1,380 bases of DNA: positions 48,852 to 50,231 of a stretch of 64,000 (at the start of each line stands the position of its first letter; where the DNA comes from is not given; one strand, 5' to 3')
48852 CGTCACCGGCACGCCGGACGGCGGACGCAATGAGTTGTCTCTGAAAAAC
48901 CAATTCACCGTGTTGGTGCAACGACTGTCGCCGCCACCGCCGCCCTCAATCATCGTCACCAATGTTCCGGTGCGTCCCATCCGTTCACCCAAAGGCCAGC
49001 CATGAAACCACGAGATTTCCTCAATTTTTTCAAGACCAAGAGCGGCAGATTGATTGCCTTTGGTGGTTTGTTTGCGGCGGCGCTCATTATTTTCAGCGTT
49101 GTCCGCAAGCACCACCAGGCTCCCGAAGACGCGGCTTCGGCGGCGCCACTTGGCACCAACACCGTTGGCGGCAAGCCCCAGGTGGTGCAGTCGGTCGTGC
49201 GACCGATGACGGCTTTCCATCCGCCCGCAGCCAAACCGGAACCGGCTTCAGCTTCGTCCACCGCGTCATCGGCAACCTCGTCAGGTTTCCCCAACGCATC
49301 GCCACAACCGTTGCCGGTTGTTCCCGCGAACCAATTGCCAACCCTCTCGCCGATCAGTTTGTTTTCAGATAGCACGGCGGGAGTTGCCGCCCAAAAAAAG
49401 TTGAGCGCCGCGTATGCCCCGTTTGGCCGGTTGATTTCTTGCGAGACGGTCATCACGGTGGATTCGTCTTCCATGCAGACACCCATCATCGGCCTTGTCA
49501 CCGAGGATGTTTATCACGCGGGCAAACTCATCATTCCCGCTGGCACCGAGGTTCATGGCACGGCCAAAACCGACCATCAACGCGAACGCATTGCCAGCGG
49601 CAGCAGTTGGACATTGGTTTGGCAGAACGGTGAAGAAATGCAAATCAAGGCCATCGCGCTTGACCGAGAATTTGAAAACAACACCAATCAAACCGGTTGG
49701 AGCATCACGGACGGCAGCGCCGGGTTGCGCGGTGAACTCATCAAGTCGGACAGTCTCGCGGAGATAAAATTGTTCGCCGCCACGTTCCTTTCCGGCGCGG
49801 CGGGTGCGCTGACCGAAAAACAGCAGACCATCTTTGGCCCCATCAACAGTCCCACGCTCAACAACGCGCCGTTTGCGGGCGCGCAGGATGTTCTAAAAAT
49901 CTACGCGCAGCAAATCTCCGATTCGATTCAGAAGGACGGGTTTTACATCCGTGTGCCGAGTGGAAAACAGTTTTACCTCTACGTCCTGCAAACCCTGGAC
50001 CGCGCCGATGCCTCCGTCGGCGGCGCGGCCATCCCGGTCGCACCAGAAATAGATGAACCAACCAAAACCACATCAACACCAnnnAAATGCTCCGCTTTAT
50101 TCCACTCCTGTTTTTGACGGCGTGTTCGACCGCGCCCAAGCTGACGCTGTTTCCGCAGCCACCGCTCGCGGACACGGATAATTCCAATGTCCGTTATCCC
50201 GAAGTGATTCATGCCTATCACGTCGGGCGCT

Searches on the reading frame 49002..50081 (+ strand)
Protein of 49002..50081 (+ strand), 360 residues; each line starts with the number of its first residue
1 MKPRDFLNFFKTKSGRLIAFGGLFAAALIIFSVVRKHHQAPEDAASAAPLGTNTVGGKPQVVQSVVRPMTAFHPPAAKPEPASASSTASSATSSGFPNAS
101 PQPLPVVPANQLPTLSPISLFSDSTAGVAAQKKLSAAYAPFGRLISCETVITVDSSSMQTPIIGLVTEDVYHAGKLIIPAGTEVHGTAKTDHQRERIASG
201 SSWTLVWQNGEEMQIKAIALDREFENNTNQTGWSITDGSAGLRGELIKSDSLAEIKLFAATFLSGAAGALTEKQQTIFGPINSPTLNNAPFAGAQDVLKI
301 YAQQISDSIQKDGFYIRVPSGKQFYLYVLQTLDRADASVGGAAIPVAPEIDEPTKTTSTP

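Call 60: search_protein_families(library=pfam, proteins=[window:49002-50081:+], max_evalue=0.001)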
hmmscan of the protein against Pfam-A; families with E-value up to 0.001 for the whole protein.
window:49002-50081:+ (360 aa): 1 family
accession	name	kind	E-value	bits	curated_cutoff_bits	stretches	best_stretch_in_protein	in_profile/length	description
PF03743.19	TrbI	-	4.8e-16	59.6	35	1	140-332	3-186/188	Bacterial conjugation TrbI-like protein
